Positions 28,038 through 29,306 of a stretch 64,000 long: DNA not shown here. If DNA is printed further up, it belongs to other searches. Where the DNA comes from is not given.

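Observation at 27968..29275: Compositionally distinct orphan gene sandwiched between tRNA-Pro and tRNA-Leu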

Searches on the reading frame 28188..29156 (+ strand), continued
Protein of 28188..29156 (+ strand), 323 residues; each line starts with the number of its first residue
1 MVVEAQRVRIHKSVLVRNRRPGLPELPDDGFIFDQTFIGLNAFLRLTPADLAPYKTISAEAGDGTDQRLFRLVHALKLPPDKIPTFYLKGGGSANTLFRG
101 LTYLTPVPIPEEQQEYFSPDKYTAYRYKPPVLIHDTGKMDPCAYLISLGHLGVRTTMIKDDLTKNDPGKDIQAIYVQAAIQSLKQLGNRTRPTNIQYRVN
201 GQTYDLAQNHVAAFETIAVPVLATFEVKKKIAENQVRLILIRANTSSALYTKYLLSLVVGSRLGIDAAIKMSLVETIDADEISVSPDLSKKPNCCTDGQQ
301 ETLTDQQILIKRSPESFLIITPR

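Call 41: predict_structure(alignment_id=A2)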
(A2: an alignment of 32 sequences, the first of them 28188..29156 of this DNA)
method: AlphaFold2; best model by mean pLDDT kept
length: 323 residues; sequences in the alignment: 32
mean_pLDDT: 95.5   pTM: 0.92
mean pLDDT of the five models: 95.5, 94.9, 94.9, 94.6, 94.3
residues with pLDDT >= 90: 300; 70-90: 17; 50-70: 3; < 50: 3
segments of 3 or more residues with pLDDT < 50: 1-3
pLDDT, mean of each block of 10 residues (from residue 1): 71 97 91 97 98 98 98 98 98 95 98 97 98 98 98 96 87 91 96 97 91 98 95 98 96 96 96 98 98 97 98 98 96
secondary structure, 60 per line:
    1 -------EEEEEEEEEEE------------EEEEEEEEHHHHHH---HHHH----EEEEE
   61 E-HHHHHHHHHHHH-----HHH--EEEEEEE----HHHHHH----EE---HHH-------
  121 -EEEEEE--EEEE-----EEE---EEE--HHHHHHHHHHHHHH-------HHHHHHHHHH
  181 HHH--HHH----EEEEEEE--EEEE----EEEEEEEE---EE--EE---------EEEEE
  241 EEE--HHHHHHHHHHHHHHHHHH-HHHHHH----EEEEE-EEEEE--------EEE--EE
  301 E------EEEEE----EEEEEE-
elements in order: E8-18 E31-38 H39-44 H48-51 E56-61 H63-74 E85-91 H96-101 E122-127 E130-133 E139-141 E145-147 H150-163 H171-183 E193-199 E202-205 E210-217 E236-243 H246-263 H265-270 E275-279 E281-285 E294-296 E299-301 E308-312 E317-322
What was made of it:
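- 28188..29159 (+): Gene for a 323-aa two-domain kinase of the diacylglycerol-kinase/sphingosine-kinase fold. Motifs: N18-R19-R20, G62-D63-G64-T65, G90-G-G-S-A-N95, D297-G298-Q299. AlphaFold pLDDT 95.5 (call 41).
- On DAGK/SphK/YegS lipid-kinase superfamily (Pfam DAGK_cat and relatives): This is a predicted model only, with pLDDT 95.5 (call 41).
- The AlphaFold model has pLDDT 95.5 and pTM 0.92 (call 41). The structure is predicted with high confidence (call 41).
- Tried and rejected: The 32-sequence alignment was needed (call 41).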

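Call 46: fold_search(model_id=the predicted structure, library=pdb)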
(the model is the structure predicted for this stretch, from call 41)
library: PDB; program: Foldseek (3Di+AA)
matches with E <= 10: 364; with E <= 0.001: 56
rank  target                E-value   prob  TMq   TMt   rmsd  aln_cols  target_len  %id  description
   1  4l02_C                2.9e-12  1.00  0.66  0.63   6.3       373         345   11  Crystal Structure of SphK1 with inhibitor (released 2013-07-24)
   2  3vzc_A                4.2e-12  1.00  0.65  0.61   6.5       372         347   12  Crystal structure of Sphingosine Kinase 1 with inhibitor (released 2013-05-08)
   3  3vzd_B                4.4e-12  1.00  0.68  0.64   6.2       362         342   11  Crystal structure of Sphingosine Kinase 1 with inhibitor and ADP (released 2013-05-01)
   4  3vzd_A                5.0e-12  1.00  0.64  0.60   6.7       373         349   11  Crystal structure of Sphingosine Kinase 1 with inhibitor and ADP (released 2013-05-01)
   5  3vzc_D                5.7e-12  1.00  0.63  0.59   6.8       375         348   11  Crystal structure of Sphingosine Kinase 1 with inhibitor (released 2013-05-08)
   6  3vzd_C                6.0e-12  1.00  0.64  0.60   6.7       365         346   13  Crystal structure of Sphingosine Kinase 1 with inhibitor and ADP (released 2013-05-01)
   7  3vzc_B                6.0e-12  1.00  0.63  0.60   7.0       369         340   11  Crystal structure of Sphingosine Kinase 1 with inhibitor (released 2013-05-08)
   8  4v24_A                1.2e-11  1.00  0.66  0.61   6.4       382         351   11  Sphingosine kinase 1 in complex with PF-543 (released 2014-10-15)
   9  4v24_B                2.0e-11  1.00  0.65  0.61   6.4       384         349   12  Sphingosine kinase 1 in complex with PF-543 (released 2014-10-15)
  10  4l02_B                2.6e-11  1.00  0.63  0.61   7.0       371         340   10  Crystal Structure of SphK1 with inhibitor (released 2013-07-24)
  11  3vzd_E                2.8e-11  1.00  0.66  0.63   6.2       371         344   12  Crystal structure of Sphingosine Kinase 1 with inhibitor and ADP (released 2013-05-01)
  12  3vzc_C                2.8e-11  1.00  0.65  0.62   6.6       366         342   12  Crystal structure of Sphingosine Kinase 1 with inhibitor (released 2013-05-08)
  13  3vzc_F                3.5e-11  1.00  0.63  0.60   6.7       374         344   11  Crystal structure of Sphingosine Kinase 1 with inhibitor (released 2013-05-08)
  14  3vzc_E                4.5e-11  1.00  0.65  0.62   6.5       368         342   12  Crystal structure of Sphingosine Kinase 1 with inhibitor (released 2013-05-08)
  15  3vzb_A                5.8e-11  1.00  0.66  0.60   6.3       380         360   11  Crystal structure of Sphingosine Kinase 1 (released 2013-05-08)
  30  1suw_A                2.2e-06  1.00  0.41  0.51   7.4       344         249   12  Crystal structure of a NAD kinase from Archaeoglobus fulgidus in complex with its substrate and product: Insights into (released 2004-08-24)
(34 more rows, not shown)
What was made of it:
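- On DAGK/SphK/YegS lipid-kinase superfamily (Pfam DAGK_cat and relatives): Foldseek probability is 1.0 (call 46).
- Foldseek matches SphK1 at E 3e-12 with TM 0.66 (call 46).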

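Call 47: find_encoding_contigs(protein=P0009, flank=8000, max_places=3)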
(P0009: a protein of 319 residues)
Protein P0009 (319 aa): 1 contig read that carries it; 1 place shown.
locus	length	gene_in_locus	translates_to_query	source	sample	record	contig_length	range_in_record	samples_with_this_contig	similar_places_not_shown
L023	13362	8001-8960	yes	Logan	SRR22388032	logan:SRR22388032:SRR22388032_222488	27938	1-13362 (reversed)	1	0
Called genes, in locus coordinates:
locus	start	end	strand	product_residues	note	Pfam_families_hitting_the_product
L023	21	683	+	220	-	PF09382:RQC, PF14493:HTH_40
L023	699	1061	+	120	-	PF01243:PNPOx_N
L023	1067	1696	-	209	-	-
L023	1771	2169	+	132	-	-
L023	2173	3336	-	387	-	PF07690:MFS_1, PF05977:MFS_3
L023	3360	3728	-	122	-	PF00903:Glyoxalase, PF12681:Glyoxalase_2 (weak), PF18029:Glyoxalase_6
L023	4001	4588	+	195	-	PF01327:Pep_deformylase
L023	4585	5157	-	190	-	-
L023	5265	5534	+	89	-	-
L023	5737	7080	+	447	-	-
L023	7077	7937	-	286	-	PF00294:PfkB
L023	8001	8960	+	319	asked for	-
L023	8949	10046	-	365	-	PF01546:Peptidase_M20, PF07687:M20_dimer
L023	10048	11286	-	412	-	-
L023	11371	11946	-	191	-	-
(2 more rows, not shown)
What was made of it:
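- P0009 lies between PfkB and an M20 peptidase (call 47).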

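Call 48: find_encoding_contigs(protein=P0010, flank=6000, max_places=2)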
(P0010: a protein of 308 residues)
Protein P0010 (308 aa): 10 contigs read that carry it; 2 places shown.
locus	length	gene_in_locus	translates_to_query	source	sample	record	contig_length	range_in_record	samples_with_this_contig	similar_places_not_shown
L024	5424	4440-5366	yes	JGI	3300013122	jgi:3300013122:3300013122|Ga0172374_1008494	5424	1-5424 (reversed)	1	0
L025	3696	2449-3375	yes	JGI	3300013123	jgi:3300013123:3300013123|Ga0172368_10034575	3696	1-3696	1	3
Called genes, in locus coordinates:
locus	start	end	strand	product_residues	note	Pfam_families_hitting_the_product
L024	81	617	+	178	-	-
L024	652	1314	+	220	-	-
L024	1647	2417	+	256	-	PF02273:Acyl_transf_2 (weak), PF01738:DLH (faint), PF02129:Peptidase_S15 (faint), PF05728:UPF0227 (weak), PF12146:Hydrolase_4, PF12697:Abhydrolase_6 (weak), PF00326:Peptidase_S9, PF00561:Abhydrolase_1 (weak), +1 more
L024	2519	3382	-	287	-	PF00892:EamA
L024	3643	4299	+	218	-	PF03006:HlyIII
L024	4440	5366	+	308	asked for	PF00781:DAGK_cat (weak)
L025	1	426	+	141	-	PF00326:Peptidase_S9 (weak), PF00561:Abhydrolase_1 (weak)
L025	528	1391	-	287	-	PF00892:EamA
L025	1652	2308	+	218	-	PF03006:HlyIII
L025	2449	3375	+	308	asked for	PF00781:DAGK_cat (weak)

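Call 49: find_encoding_contigs(protein=P0012, flank=6000, max_places=2)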
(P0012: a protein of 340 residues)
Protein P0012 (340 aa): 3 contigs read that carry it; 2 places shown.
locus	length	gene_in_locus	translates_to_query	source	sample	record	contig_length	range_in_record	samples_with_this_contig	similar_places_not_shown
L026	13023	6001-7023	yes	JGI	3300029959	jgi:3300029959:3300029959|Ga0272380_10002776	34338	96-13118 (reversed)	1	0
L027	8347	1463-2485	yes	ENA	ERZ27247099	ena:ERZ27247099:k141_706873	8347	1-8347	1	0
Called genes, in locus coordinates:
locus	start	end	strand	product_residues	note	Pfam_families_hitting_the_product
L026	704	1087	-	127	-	-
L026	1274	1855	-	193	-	-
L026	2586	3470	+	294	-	-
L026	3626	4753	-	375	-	-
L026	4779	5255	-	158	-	-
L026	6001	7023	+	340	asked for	-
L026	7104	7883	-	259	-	-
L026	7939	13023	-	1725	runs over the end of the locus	?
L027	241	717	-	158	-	-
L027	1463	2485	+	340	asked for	-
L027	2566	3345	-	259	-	-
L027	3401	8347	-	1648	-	?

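Call 50: find_encoding_contigs(protein=P0014, flank=6000, max_places=2)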
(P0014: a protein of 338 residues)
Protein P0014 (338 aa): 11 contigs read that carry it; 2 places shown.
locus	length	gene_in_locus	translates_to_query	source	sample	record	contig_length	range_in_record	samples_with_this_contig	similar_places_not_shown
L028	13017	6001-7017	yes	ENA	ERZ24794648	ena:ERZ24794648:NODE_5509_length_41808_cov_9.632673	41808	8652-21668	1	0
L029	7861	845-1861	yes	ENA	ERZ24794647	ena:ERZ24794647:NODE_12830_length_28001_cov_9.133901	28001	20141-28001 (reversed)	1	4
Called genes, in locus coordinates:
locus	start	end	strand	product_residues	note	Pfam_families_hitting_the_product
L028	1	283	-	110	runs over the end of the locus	PF04055:Radical_SAM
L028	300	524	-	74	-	PF06778:Chlor_dismutase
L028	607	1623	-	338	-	PF00490:ALAD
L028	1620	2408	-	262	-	PF02602:HEM4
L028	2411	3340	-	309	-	PF01379:Porphobil_deam, PF03900:Porphobil_deamC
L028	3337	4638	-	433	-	PF05201:GlutR_N, PF16912:Glu_dehyd_C (weak), PF01488:Shikimate_DH, PF00745:GlutR_dimer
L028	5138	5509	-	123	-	-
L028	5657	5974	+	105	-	PF19935:DUF6398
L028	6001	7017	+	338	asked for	-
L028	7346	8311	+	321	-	PF22847:Glyco_hydro_43_rel (faint)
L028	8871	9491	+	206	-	PF00440:TetR_N, PF21256:TetR_C_5-like (weak)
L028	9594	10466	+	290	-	PF00005:ABC_tran, PF13304:AAA_21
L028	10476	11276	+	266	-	PF12679:ABC2_membrane_2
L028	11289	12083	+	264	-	PF01061:ABC2_membrane (weak), PF12679:ABC2_membrane_2, PF12730:ABC2_membrane_4 (weak), PF12698:ABC2_membrane_3 (weak), PF13346:ABC2_membrane_5 (weak)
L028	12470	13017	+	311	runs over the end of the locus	PF12728:HTH_17, PF00142:Fer4_NifH, PF02374:ArsA_ATPase (weak), PF06564:CBP_BcsQ, PF09140:MipZ, PF10609:ParA, PF13614:AAA_31, PF01656:CbiA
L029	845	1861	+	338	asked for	-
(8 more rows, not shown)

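Call 62: search_protein_families(library=padloc, proteins=[window:28188-29156:+, P0002, P0003, P0009, P0010], max_evalue=0.1)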
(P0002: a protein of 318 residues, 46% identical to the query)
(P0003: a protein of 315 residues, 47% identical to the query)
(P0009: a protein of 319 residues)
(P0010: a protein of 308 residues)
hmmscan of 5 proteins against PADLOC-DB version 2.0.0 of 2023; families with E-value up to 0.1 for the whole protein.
window:28188-29156:+ (323 aa): 0 families

P0002 (318 aa): 0 families

P0003 (315 aa): 0 families

P0009 (319 aa): 0 families

P0010 (308 aa): 0 families

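Call 63: search_protein_families(library=phrogs, proteins=[window:28188-29156:+, P0002, P0003, P0009, P0010], max_evalue=0.1)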
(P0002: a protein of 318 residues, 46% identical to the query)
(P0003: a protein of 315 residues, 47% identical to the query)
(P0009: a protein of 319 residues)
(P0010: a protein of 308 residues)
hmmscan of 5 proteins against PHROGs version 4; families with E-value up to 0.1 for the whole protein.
window:28188-29156:+ (323 aa): 1 family
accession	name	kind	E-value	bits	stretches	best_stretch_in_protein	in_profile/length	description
phrog_2003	-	unknown function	0.05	14.4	0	156-180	56-81/95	-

P0002 (318 aa): 1 family
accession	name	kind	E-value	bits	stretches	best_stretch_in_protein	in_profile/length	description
phrog_8777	-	unknown function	0.0014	18.8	1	51-94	64-109/309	-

P0003 (315 aa): 0 families

P0009 (319 aa): 0 families

P0010 (308 aa): 1 family
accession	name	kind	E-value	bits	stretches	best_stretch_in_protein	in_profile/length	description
phrog_8777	-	unknown function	3.6e-06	27.4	1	45-95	61-111/309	-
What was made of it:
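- There are no PHROG or PADLOC matches of substance (calls 62, 63).
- Tried and rejected: PHROGs gave only a weak match of the GGDGT region to phrog_8777, of unknown function (calls 62, 63).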

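Call 70: find_related_loci(query=A1, collection=metagenome_contigs, flank=5000)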
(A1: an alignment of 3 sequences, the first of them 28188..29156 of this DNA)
Query A1 (323 aa) in metagenome_contigs; peptide patterns used: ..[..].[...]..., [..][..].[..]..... (x = any residue, [..] = any of these).
80 stretches matched a pattern, but none encodes a relative of the query by tblastn (E <= 1e-3).

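Call 73: find_encoding_contigs(protein=P0011, flank=5000, max_places=2)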
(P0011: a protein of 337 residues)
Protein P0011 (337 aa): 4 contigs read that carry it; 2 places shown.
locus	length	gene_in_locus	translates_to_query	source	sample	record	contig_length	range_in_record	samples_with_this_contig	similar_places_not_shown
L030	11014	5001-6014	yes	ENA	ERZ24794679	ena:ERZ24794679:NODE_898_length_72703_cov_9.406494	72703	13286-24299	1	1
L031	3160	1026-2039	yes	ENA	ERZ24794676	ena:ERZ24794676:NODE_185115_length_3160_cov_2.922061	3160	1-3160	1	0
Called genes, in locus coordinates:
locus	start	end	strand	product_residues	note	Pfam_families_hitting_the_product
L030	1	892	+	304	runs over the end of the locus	PF02129:Peptidase_S15, PF01738:DLH (faint), PF00561:Abhydrolase_1 (weak), PF00326:Peptidase_S9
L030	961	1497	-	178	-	PF01613:Flavin_Reduct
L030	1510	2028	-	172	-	PF13646:HEAT_2 (faint)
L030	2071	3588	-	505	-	-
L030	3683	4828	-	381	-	PF02558:ApbA, PF08546:ApbA_C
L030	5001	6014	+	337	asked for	PF00781:DAGK_cat (weak)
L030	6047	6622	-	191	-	PF00583:Acetyltransf_1, PF13673:Acetyltransf_10, PF13508:Acetyltransf_7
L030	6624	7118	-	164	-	PF01863:YgjP-like, PF10263:SprT-like (faint)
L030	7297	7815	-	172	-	PF13487:HD_5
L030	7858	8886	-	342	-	PF08240:ADH_N, PF16912:Glu_dehyd_C (weak), PF00107:ADH_zinc_N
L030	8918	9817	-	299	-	PF00701:DHDPS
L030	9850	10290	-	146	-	PF08843:AbiEii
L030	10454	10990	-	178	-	PF00719:Pyrophosphatase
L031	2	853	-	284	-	?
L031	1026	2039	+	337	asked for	PF00781:DAGK_cat (weak)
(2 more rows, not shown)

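Call 74: find_encoding_contigs(protein=P0013, flank=5000, max_places=2)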
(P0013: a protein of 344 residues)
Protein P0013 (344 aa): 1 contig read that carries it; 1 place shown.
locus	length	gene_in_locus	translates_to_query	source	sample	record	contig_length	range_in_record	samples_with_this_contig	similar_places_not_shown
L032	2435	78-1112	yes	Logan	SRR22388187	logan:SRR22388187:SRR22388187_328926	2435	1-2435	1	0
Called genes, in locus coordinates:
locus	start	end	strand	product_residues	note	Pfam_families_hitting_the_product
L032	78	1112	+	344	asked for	-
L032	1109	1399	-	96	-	-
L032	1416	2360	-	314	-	-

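Call 75: find_encoding_contigs(protein=P0018, flank=5000, max_places=2)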
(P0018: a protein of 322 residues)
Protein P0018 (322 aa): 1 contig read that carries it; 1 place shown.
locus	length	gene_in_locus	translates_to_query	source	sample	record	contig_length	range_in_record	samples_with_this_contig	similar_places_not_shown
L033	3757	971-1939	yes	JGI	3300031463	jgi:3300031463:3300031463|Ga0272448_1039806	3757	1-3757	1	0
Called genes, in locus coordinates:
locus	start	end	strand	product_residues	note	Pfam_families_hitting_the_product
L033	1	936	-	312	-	?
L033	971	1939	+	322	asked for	-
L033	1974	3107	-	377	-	-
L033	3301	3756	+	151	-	PF00383:dCMP_cyt_deam_1, PF14437:MafB19-deam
